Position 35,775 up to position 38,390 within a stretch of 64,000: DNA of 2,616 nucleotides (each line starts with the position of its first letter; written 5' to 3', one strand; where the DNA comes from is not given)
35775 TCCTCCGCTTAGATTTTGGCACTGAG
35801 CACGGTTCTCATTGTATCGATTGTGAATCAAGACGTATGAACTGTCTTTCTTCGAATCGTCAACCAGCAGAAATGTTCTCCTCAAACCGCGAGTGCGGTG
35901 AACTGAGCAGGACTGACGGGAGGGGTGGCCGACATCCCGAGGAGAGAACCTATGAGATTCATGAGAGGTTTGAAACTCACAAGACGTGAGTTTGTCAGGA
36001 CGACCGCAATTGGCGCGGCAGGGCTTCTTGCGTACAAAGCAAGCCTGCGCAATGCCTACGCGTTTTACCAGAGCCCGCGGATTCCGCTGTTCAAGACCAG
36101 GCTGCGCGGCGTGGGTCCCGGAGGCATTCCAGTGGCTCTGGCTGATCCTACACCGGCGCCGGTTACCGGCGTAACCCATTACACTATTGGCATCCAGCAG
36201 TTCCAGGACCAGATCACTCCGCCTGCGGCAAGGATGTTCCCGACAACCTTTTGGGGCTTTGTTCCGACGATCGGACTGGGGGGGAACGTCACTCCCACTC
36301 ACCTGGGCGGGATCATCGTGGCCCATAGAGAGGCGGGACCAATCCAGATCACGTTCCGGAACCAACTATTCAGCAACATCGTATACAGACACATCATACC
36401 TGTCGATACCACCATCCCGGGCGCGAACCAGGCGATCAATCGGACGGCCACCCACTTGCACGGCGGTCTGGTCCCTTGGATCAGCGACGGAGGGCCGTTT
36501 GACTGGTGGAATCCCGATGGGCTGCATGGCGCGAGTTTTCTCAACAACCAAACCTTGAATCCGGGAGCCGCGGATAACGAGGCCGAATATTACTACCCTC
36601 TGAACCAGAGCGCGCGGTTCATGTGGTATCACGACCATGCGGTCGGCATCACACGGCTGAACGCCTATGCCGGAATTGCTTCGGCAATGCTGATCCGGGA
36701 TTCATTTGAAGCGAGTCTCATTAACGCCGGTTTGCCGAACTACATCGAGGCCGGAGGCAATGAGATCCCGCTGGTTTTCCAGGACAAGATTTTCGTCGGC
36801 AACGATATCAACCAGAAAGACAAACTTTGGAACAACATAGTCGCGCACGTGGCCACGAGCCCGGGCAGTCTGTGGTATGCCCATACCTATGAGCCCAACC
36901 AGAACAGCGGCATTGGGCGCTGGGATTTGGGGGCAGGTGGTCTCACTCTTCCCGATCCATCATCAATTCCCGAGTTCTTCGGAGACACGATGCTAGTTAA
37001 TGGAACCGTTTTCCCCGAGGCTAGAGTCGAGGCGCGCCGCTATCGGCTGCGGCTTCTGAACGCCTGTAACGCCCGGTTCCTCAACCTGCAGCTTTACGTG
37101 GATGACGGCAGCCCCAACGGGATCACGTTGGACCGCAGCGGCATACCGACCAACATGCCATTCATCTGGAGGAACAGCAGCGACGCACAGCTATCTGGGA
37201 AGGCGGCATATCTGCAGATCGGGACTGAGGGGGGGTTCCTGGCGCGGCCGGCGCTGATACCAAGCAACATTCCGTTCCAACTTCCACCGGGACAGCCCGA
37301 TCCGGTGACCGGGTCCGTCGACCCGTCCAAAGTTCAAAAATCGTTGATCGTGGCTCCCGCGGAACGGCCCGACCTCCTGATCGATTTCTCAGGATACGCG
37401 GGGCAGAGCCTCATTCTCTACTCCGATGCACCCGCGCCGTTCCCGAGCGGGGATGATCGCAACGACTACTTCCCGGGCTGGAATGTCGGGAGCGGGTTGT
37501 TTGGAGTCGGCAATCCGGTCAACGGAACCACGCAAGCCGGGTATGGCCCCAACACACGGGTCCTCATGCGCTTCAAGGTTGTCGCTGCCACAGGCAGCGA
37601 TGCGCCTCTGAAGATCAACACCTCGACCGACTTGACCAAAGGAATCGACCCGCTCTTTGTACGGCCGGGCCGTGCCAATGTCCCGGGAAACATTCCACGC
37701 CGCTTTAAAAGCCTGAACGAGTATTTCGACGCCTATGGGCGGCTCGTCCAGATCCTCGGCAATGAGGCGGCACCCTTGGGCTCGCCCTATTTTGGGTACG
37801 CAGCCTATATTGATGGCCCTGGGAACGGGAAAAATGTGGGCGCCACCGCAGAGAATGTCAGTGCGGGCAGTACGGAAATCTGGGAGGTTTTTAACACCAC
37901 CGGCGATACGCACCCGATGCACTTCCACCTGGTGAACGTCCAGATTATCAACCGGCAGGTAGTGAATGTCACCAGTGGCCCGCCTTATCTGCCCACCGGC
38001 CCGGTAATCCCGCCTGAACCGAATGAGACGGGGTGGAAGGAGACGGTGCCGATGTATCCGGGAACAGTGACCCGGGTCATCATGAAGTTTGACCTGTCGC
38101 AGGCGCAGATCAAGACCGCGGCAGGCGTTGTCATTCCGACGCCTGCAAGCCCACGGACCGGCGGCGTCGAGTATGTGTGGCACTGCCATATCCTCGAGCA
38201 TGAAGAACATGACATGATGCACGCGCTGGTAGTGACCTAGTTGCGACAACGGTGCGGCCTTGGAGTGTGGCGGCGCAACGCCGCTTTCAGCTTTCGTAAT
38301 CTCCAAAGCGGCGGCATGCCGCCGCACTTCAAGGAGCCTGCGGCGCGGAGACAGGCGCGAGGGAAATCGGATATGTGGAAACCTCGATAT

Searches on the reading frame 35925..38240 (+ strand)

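Call 5: search_protein_families(library=pfam, proteins=[window:35925-38240:+], max_evalue=0.001)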
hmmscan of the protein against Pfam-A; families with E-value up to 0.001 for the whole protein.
window:35925-38240:+ (771 aa): 1 family
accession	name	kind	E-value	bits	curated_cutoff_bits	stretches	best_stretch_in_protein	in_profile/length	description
PF07731.20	Cu-oxidase_2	-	3.9e-11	43.3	20.4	1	639-770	31-133/137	Multicopper oxidase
